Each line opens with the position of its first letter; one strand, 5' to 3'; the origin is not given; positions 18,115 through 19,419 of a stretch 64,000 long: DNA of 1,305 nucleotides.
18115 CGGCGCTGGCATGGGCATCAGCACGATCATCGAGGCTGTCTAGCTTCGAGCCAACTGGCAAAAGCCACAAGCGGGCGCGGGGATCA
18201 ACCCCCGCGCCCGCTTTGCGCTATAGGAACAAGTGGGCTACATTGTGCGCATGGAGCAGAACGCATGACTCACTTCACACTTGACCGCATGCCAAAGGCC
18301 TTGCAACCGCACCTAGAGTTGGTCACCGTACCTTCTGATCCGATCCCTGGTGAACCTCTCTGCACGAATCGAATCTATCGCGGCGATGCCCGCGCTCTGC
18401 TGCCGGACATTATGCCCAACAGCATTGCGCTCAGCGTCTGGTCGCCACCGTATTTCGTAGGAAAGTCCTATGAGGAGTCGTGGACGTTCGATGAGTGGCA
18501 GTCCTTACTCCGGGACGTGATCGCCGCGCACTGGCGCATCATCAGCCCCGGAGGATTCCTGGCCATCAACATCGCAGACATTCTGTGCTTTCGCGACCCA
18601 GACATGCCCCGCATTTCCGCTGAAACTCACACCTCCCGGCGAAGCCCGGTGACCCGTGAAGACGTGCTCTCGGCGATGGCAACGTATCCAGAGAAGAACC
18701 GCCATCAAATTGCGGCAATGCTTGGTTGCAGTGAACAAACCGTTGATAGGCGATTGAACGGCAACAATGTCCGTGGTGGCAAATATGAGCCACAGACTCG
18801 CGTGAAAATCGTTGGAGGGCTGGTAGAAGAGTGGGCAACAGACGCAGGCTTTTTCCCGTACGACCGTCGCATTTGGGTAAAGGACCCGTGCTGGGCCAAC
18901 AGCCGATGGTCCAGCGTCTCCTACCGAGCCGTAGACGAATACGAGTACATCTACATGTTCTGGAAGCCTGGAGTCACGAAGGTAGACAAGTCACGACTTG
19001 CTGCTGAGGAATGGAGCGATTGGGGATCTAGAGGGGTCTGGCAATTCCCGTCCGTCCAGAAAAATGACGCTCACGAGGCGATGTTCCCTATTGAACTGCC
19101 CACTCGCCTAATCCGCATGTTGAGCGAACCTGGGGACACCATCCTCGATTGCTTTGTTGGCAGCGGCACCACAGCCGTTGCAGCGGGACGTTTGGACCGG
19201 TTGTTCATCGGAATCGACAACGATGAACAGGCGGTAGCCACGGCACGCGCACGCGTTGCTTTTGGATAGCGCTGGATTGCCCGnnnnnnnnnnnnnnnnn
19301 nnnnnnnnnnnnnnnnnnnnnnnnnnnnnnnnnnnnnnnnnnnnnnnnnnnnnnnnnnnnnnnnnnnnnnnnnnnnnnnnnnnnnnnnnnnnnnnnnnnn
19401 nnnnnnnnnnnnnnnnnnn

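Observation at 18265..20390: AT-rich islet encoding a candidate novel Type II R-M pair (beta-class SPPY methyltransferase + PD-x9-DxK nuclease)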

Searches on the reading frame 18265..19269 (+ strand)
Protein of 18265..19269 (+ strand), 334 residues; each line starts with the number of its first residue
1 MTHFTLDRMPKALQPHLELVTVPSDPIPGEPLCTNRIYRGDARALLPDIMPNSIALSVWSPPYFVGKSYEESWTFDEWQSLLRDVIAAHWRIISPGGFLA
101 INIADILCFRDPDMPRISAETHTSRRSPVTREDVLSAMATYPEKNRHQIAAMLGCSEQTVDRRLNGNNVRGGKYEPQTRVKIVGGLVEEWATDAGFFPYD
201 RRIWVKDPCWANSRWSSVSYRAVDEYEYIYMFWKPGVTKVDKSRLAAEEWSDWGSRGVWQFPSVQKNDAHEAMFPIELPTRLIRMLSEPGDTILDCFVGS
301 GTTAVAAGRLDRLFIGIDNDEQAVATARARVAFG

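Call 3: search_protein_families(library=pfam, proteins=[window:18265-19269:+], max_evalue=1)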
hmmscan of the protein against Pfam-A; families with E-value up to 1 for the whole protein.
window:18265-19269:+ (334 aa): 9 families
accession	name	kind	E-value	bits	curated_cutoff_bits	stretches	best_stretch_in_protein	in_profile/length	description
PF01555.25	N6_N4_Mtase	-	2.9e-38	132.5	26.7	1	55-327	2-219/221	DNA methylase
PF06325.19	PrmA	-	0.0022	18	22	1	282-329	154-202/296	Ribosomal protein L11 methyltransferase (PrmA)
PF13384.12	HTH_23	-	0.0037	17.5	24.6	1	145-165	19-39/50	Homeodomain-like domain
PF25213.1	HVO_A0261_N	-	0.014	15.7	35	1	130-166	12-47/86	HVO_A0261 N-terminal domain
PF08281.18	Sigma70_r4_2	-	0.031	14.4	25.7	1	148-164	31-47/54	Sigma-70, region 4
PF13551.12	HTH_29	-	0.11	13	28.1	1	145-162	14-31/64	Winged helix-turn helix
PF13847.12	Methyltransf_31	-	0.11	12.6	27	1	288-330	2-47/145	Methyltransferase domain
PF13404.12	HTH_AsnC-type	-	0.13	12.6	27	1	148-164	22-38/42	AsnC-type helix-turn-helix domain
PF13649.12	Methyltransf_25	-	0.15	13.2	27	1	293-331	1-41/97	Methyltransferase domain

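Call 4: search_protein_families(library=ncbifam, proteins=[window:18265-19269:+], max_evalue=1)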
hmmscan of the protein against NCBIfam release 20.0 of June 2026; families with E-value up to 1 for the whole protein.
window:18265-19269:+ (334 aa): 11 families
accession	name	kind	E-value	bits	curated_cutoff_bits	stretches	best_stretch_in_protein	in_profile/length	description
NF008572.0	PRK11524.1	equivalog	4.9e-15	55.4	292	2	258-325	179-250/294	adenine-specific DNA-methyltransferase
NF050803.1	DnaMtaseCcrMCaul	equivalog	1.1e-11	44.3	830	1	265-332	181-248/350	adenine-specific DNA-methyltransferase CcrM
NF010253.0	PRK13699.1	subfamily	1.8e-07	31.1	244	1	266-331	140-205/226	DNA methyltransferase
NF001790.0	PRK00517.3-3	equivalog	0.004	16.6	269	1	285-329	118-163/262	50S ribosomal protein L11 methyltransferase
NF043040.1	corrin_prot_MT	hypoth_equivalog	0.0094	15.4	180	1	281-332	33-84/216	corrinoid protein-associated methyltransferase CpaM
TIGR00406.1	prmA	equivalog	0.01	15.3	183.15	1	283-329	153-200/288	50S ribosomal protein L11 methyltransferase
NF045667.1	MTase_DVU1556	equivalog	0.023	14.1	155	0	283-330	15-64/213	DVU_1556 family methyltransferase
TIGR01177.1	TIGR01177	hypoth_equivalog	0.048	13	316.55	1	288-328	181-221/330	TIGR01177 family methyltransferase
NF011529.0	PRK14968.1-3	equivalog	0.061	12.7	162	1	282-329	26-74/198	putative methyltransferase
TIGR03879.1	near_KaiC_dom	domain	0.079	13.4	65.1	1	144-188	36-82/91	probable regulatory domain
TIGR00536.1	hemK_fam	subfamily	0.12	11.4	115.5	1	281-328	105-155/286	HemK family protein methyltransferase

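Call 5: search_protein_families(library=padloc, proteins=[window:18265-19269:+], max_evalue=1)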
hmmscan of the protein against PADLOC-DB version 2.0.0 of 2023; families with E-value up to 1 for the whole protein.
window:18265-19269:+ (334 aa): 68 families (the best 25 are shown)
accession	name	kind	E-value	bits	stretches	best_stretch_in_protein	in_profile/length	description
PDLC03260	MTase_II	-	2.6e-136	452.2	1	31-331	6-307/349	Type II methyltransferase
PDLC03350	MTase_II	-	3.8e-38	129.6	2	215-331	173-295/312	Type II methyltransferase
PDLC03353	MTase_II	-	1.2e-34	118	2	181-331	92-250/260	Type II methyltransferase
PDLC03371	MTase_II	-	2.1e-26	91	2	248-331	169-252/260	Type II methyltransferase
PDLC03387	MTase_II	-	2.4e-26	90.5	1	34-331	11-275/289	Type II methyltransferase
PDLC03259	MTase_II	-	2.5e-24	83.9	2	225-324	145-248/423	Type II methyltransferase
PDLC03299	MTase_II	-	1.6e-22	78.4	2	257-331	179-257/296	Type II methyltransferase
PDLC03246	MTase_II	-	3.8e-19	67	2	35-110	113-189/376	Type II methyltransferase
PDLC03283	MTase_II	-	1.4e-17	62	1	246-330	180-270/352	Type II methyltransferase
PDLC03265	MTase_II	-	4.6e-16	57.2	2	257-331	253-328/333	Type II methyltransferase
PDLC03230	MTase_II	-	5.2e-16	56.9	2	257-326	204-277/360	Type II methyltransferase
PDLC03216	MTase_II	-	7.7e-14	49.4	1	265-332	189-256/364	Type II methyltransferase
PDLC03339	MTase_II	-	1.3e-13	48.4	1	273-331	213-271/399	Type II methyltransferase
PDLC03323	MTase_II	-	3.4e-13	47.4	1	269-330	232-293/330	Type II methyltransferase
PDLC03300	MTase_II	-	9.3e-13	45.9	1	268-332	213-277/302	Type II methyltransferase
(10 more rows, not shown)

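Call 7: search_solved_structures(query=window:18265-19269:+, max_evalue=0.001, show_alignments=1)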
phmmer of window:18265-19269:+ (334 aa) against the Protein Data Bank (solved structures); distinct sequences matched with E-value up to 0.001: 12.
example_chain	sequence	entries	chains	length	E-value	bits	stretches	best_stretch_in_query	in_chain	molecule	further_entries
2zie_A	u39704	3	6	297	1.6e-19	73.6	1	225-328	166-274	Putative modification methylase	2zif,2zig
1g60_A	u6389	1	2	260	9.2e-11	44.8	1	246-324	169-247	Adenine-specific Methyltransferase MboIIA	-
8s9m_A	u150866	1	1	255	3.6e-10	42.8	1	244-321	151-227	DNA cytosine-N4 methyltransferase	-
8s9n_A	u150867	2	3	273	4.4e-10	42.5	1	245-321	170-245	DNA cytosine-N4 methyltransferase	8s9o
8urk_A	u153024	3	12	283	6.7e-10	41.9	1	247-331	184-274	Methyltransferase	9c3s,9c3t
9c3u_A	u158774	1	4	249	8.3e-10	41.6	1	247-331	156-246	Methyltransferase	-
1boo_A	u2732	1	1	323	1.5e-09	40.8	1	268-328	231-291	PROTEIN (N-4 CYTOSINE-SPECIFIC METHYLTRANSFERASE PVU II)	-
6pbd_A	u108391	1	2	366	3.5e-09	39.6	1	254-332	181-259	Modification methylase CcrMI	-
5hfj_A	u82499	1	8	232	1.3e-07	34.4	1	269-331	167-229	Adenine specific DNA methyltransferase (DpnA)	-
5hek_A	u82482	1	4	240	1.4e-07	34.3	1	269-331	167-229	Adenine specific DNA methyltransferase (DpnA)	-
1nw8_A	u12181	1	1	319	1.3e-05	27.8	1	257-308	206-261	MODIFICATION METHYLASE RSRI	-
1eg2_A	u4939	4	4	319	1.9e-05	27.3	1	257-308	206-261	MODIFICATION METHYLASE RSRI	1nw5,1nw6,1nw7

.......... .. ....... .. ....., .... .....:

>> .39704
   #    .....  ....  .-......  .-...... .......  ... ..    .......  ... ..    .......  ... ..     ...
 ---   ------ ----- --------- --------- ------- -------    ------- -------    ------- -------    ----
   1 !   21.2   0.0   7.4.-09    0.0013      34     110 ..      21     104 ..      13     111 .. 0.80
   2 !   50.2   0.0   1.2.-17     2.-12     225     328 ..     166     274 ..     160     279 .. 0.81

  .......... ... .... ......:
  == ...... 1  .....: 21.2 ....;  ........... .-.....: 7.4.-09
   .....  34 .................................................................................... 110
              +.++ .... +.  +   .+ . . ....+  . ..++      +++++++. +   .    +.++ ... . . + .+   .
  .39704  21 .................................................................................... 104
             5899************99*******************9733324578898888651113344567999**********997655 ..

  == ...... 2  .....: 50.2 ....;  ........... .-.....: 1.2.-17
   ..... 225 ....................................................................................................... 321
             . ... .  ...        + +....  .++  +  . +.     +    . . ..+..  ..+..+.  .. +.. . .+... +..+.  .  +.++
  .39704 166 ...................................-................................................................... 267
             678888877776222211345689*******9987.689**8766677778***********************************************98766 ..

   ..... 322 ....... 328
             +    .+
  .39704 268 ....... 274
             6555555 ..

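Call 10: find_homologous_proteins(query=window:18265-19269:+)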
Query window:18265-19269:+ (334 aa): 4728 proteins with E <= 0.001 among 7084 candidates; the best 120 are listed.
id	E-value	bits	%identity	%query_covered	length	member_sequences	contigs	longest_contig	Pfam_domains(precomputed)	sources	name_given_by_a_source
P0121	1.5e-208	710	89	100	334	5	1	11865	PF01555.25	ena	-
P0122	7.6e-201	685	85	100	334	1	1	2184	PF01555.25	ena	-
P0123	3.0e-183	627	79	100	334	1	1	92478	PF01555.25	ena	-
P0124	1.3e-181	622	78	100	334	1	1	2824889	PF01555.25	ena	-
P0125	2.8e-178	611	77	100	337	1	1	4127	PF01555.25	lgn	-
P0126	1.8e-176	605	77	100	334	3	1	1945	PF01555.25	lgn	-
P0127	1.1e-175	602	76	100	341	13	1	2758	PF06325.20,PF01555.25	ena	-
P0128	1.3e-174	598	75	100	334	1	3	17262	PF01555.25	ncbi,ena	-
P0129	3.3e-160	551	68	99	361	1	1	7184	PF01555.25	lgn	-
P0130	4.7e-158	544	68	99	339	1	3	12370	PF01555.25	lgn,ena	-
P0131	1.9e-157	542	69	100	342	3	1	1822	PF01555.25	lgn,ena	-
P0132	1.5e-156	539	68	100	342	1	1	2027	PF01555.25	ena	-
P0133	3.4e-155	535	66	100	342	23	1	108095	PF01555.25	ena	-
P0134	4.7e-155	534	68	100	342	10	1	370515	PF01555.25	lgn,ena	-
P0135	5.3e-155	534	68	99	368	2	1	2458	PF01555.25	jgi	jgi:site-specific DNA-methyltransferase (adenine-specific)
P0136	8.1e-155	533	67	99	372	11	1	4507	PF01555.25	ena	-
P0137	2.6e-154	532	68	99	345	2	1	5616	PF01555.25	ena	-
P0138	1.0e-152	526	66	98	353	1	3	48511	PF01555.25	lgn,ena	-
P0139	1.3e-152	526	67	99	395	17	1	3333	PF01555.25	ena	-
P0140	5.8e-152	524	65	99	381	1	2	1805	PF01555.25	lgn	-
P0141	7.9e-152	524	66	99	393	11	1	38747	PF01555.25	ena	-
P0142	1.7e-150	519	66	97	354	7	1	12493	PF01555.25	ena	-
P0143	3.1e-150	518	67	99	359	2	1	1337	PF01555.25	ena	-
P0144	6.9e-150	517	66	94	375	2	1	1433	PF01555.25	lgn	-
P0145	1.1e-149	516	66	99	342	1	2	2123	PF01555.25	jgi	jgi:DNA modification methylase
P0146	1.4e-149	516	64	99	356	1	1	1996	PF01555.25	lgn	-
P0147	1.8e-149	516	65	97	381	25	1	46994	PF01555.25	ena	-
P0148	7.8e-149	514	65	99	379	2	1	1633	PF01555.25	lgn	-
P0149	1.4e-148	513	65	99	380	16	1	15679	PF13542.13,PF01555.25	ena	-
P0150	2.3e-148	512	66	99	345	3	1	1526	PF01555.25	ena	-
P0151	3.1e-148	512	66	99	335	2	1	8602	PF01555.25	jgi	jgi:DNA modification methylase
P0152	8.3e-148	510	65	97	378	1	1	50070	PF01555.25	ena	-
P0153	9.4e-148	510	67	99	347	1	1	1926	PF01555.25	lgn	-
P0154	1.1e-147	510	65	99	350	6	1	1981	PF01555.25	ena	-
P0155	1.2e-147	510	66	94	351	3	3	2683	PF01555.25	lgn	-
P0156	1.3e-147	510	67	99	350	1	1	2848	PF01555.25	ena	-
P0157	1.8e-147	509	65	99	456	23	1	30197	PF01555.25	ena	-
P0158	1.9e-147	509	66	99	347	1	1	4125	PF01555.25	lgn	-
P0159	2.7e-147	509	65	98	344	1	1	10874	PF01555.25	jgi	jgi:site-specific DNA-methyltransferase (adenine-specific)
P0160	3.9e-147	508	65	98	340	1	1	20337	PF01555.25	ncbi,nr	ncbi:MAG: site-specific DNA-methyltransferase [Candidatus Latescibacteria bacterium]|nr:site-specifi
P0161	4.1e-147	508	65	99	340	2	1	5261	PF01555.25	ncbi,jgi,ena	-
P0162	4.3e-147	508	66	98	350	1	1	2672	PF01555.25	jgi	jgi:site-specific DNA-methyltransferase (adenine-specific)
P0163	4.4e-147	508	67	98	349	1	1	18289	PF01555.25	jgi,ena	-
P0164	4.7e-147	508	66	99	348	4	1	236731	PF01555.25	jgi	jgi:DNA modification methylase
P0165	5.0e-147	508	67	99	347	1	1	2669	PF01555.25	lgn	-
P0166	5.0e-147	508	65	99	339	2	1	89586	PF01555.25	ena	-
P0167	5.4e-147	508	66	99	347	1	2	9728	PF01555.25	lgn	-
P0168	5.9e-147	508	66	98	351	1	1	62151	PF01555.25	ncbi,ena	-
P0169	6.6e-147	507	66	99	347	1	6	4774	PF01555.25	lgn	-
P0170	6.8e-147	507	65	99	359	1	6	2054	PF01555.25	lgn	-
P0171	8.1e-147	507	65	99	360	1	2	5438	PF01555.25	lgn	-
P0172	1.4e-146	506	66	99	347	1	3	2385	PF01555.25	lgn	-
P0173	1.4e-146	506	66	99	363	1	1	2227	PF01555.25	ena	-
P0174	1.5e-146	506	65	98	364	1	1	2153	PF01555.25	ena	-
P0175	1.6e-146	506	66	96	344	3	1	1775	PF01555.25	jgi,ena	-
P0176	1.9e-146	506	66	99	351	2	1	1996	PF01555.25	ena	-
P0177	2.0e-146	506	66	98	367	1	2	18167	PF01555.25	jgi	jgi:site-specific DNA-methyltransferase (adenine-specific)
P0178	2.1e-146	506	65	99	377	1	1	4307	PF01555.25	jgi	jgi:DNA modification methylase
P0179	2.1e-146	506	64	100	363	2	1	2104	PF01555.25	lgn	-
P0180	2.2e-146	506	66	99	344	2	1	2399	PF01555.25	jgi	-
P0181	2.2e-146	506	65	99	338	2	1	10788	PF01555.25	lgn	-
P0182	3.3e-146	505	66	99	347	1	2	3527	PF01555.25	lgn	-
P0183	3.4e-146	505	66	99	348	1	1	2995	PF01555.25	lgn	-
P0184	6.0e-146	504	64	100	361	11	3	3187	PF01555.25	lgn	-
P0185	6.4e-146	504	69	90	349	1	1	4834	PF01555.25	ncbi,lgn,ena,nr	ncbi:MAG TPA: site-specific DNA-methyltransferase [Anaerolineae bacterium]|nr:site-specific DNA-meth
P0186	7.0e-146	504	65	99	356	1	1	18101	PF01555.25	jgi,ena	-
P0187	7.4e-146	504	65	99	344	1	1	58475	PF01555.25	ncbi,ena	-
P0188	7.7e-146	504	65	99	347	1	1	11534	PF01555.25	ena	-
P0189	7.8e-146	504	64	99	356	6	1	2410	PF01555.25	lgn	-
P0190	8.0e-146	504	65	99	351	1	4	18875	PF01555.25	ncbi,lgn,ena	-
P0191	8.3e-146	504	65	99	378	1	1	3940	PF01555.25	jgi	-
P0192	9.0e-146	504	65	99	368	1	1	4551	PF01555.25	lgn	-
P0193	9.0e-146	504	65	99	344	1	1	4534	PF01555.25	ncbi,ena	-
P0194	9.3e-146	504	65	99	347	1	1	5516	PF01555.25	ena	-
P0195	9.7e-146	504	63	100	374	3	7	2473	PF01555.25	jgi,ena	-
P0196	1.1e-145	503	65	99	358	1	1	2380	PF01555.25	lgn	-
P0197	1.1e-145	503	65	99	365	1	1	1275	PF01555.25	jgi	jgi:site-specific DNA-methyltransferase (adenine-specific)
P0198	1.2e-145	503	65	98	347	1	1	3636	PF01555.25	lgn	-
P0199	1.3e-145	503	65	99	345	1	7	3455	PF01555.25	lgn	-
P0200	1.3e-145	503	66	99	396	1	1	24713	PF01555.25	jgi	jgi:site-specific DNA-methyltransferase (adenine-specific)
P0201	1.4e-145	503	65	99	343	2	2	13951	PF01555.25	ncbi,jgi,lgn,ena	-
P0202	1.5e-145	503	64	100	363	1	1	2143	PF01555.25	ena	-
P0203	1.7e-145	503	64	97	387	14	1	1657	PF01555.25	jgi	jgi:site-specific DNA-methyltransferase (adenine-specific)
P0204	1.9e-145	503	66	99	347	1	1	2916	PF01555.25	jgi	jgi:site-specific DNA-methyltransferase (adenine-specific)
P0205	1.9e-145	503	65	99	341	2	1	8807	PF01555.25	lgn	-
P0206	2.4e-145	502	64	100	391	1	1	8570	PF01555.25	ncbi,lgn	-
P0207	2.5e-145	502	66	97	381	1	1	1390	PF01555.25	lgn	-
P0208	3.4e-145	502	65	99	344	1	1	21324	PF01555.25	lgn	-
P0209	3.6e-145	502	63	99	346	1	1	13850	PF01555.25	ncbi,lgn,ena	-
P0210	4.1e-145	501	64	99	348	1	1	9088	PF01555.25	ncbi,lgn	-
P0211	4.2e-145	501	64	100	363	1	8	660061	PF01555.25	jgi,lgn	jgi:DNA modification methylase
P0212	4.4e-145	501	66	99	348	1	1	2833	PF01555.25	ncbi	ncbi:MAG: DNA-methyltransferase [Anaerolineales bacterium]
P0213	5.4e-145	501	64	99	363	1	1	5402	PF01555.25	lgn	-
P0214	5.9e-145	501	65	99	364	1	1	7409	PF01555.25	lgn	-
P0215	7.4e-145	501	65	98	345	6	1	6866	PF01555.25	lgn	-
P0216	8.3e-145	500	64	99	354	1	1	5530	PF01555.25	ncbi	-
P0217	8.9e-145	500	64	99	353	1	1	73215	PF01555.25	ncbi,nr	ncbi:MAG: site-specific DNA-methyltransferase [Anaerolineae bacterium]|nr:site-specific DNA-methyltr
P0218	9.1e-145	500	64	99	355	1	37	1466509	PF01555.25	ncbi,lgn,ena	-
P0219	1.1e-144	500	64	99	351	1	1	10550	PF01555.25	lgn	-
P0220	1.1e-144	500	65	99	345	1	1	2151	PF01555.25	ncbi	-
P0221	1.3e-144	500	65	99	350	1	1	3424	PF01555.25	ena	-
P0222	1.5e-144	500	64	99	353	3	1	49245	PF01555.25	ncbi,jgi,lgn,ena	-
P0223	1.6e-144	500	64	99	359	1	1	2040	PF01555.25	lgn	-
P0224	1.9e-144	499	66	97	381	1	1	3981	PF01555.25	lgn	-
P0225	2.0e-144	499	63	99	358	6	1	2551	PF01555.25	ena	-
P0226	2.1e-144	499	65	99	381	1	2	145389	PF01555.25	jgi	-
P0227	2.2e-144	499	63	100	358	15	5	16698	PF01555.25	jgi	jgi:site-specific DNA-methyltransferase (adenine-specific)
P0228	2.2e-144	499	63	99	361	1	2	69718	PF01555.25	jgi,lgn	jgi:site-specific DNA-methyltransferase (adenine-specific)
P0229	2.4e-144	499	64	99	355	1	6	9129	PF01555.25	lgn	-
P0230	2.5e-144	499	64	99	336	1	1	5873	PF01555.25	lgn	-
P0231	2.6e-144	499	64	99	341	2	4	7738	PF01555.25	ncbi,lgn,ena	-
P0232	2.7e-144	499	64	99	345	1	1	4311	PF01555.25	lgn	-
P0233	2.7e-144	499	64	99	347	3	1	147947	PF01555.25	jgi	jgi:site-specific DNA-methyltransferase (adenine-specific)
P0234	2.8e-144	499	64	99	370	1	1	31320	PF01555.25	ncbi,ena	-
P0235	2.8e-144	499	63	98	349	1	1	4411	PF01555.25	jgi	jgi:site-specific DNA-methyltransferase (adenine-specific)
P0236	3.4e-144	498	65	97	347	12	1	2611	PF01555.25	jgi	-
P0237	3.6e-144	498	63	99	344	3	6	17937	PF01555.25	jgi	jgi:site-specific DNA-methyltransferase (adenine-specific)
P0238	3.9e-144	498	63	100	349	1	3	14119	PF01555.25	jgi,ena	-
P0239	4.0e-144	498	64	99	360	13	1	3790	PF01555.25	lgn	-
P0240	4.0e-144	498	65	99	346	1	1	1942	PF01555.25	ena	-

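Call 50: predict_structure(alignment_id=A2)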
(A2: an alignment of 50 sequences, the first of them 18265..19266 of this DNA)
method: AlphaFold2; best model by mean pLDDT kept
length: 334 residues; sequences in the alignment: 50
mean_pLDDT: 77.4   pTM: 0.72
mean pLDDT of the five models: 77.4, 75.3, 74.5, 71.4, 69.0
residues with pLDDT >= 90: 133; 70-90: 97; 50-70: 58; < 50: 46
segments of 3 or more residues with pLDDT < 50: 115-125, 167-176, 208-224, 270-272
pLDDT, mean of each block of 10 residues (from residue 1): 61 73 69 96 94 94 59 81 95 93 77 50 58 93 89 83 60 48 85 91 61 38 63 84 80 64 60 76 93 94 96 96 94 92
secondary structure, 60 per line:
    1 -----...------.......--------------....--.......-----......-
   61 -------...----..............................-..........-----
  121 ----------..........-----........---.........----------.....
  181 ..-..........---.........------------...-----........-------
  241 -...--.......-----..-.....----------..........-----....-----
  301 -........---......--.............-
elements in order: H15-21 E36-39 H42-48 E54-59 H75-92 E93-104 E106-115 H131-140 H146-153 H157-165 E176-182 H184-193 E197-205 E226-233 H247-253 H262-266 H277-286 E292-295 H302-309 E313-318 H321-333

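Call 53: fold_search(model_id=the predicted structure, library=pdb)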
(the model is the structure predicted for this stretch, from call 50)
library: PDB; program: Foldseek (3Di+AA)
matches with E <= 10: 1268; with E <= 0.001: 113
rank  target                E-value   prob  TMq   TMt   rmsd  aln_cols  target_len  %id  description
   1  2zif_B                3.3e-16  1.00  0.54  0.73   5.9       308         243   23  Crystal Structure of TTHA0409, Putative DNA Modification Methylase from Thermus thermophilus HB8- Complexed with S-Ade (released 2008-07-29)
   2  2zif_A                4.0e-16  1.00  0.55  0.75   6.7       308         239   22  Crystal Structure of TTHA0409, Putative DNA Modification Methylase from Thermus thermophilus HB8- Complexed with S-Ade (released 2008-07-29)
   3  2zig_A                6.9e-16  1.00  0.54  0.75   5.6       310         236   23  Crystal Structure of TTHA0409, Putative DNA Modification Methylase from Thermus thermophilus HB8 (released 2008-07-29)
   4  2zie_A                9.9e-16  1.00  0.54  0.75   5.7       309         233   22  Crystal Structure of TTHA0409, Putatative DNA Modification Methylase from Thermus thermophilus HB8- Selenomethionine d (released 2008-07-29)
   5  2zie_B                1.1e-15  1.00  0.54  0.77   6.4       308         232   23  Crystal Structure of TTHA0409, Putatative DNA Modification Methylase from Thermus thermophilus HB8- Selenomethionine d (released 2008-07-29)
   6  2zig_B                3.8e-15  1.00  0.54  0.75   5.1       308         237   23  Crystal Structure of TTHA0409, Putative DNA Modification Methylase from Thermus thermophilus HB8 (released 2008-07-29)
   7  8s9o_A                6.6e-15  1.00  0.52  0.73   8.4       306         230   22  DNA cytosine-N4 methyltransferase (residues 61-324) from the Bdelloid rotifer Adineta vaga - P1 crystal form (released 2023-08-02)
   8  8s9m                  1.4e-14  1.00  0.53  0.72   5.5       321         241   21  DNA cytosine-N4 methyltransferase (residues 79-324) from the Bdelloid rotifer Adineta vaga (released 2023-08-02)
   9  8s9n                  4.4e-14  1.00  0.52  0.75   7.5       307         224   20  DNA cytosine-N4 methyltransferase (residues 61-324) from the Bdelloid rotifer Adineta vaga - C2 crystal form (released 2023-08-02)
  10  8s9o_B                4.9e-14  1.00  0.53  0.77   6.2       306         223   20  DNA cytosine-N4 methyltransferase (residues 61-324) from the Bdelloid rotifer Adineta vaga - P1 crystal form (released 2023-08-02)
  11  6pbd_B                8.6e-14  1.00  0.52  0.53   9.1       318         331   20  DNA N6-Adenine Methyltransferase CcrM In Complex with Double-Stranded DNA Oligonucleotide Containing Its Recognition S (released 2019-10-23)
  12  1g60_A                1.5e-13  1.00  0.53  0.73   8.3       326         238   17  Crystal Structure of Methyltransferase MboIIa (Moraxella bovis) (released 2002-05-01)
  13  6pbd_A                1.5e-13  1.00  0.54  0.51   8.5       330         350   19  DNA N6-Adenine Methyltransferase CcrM In Complex with Double-Stranded DNA Oligonucleotide Containing Its Recognition S (released 2019-10-23)
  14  1g60_B                2.1e-13  1.00  0.53  0.76   8.6       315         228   19  Crystal Structure of Methyltransferase MboIIa (Moraxella bovis) (released 2002-05-01)
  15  9c3u_A                9.3e-13  1.00  0.53  0.69   8.4       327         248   19  Crystal structure of DNA N6-Adenine Methyltransferase M.BceJIV from Burkholderia cenocepacia in complex with duplex DN (released 2024-09-11)
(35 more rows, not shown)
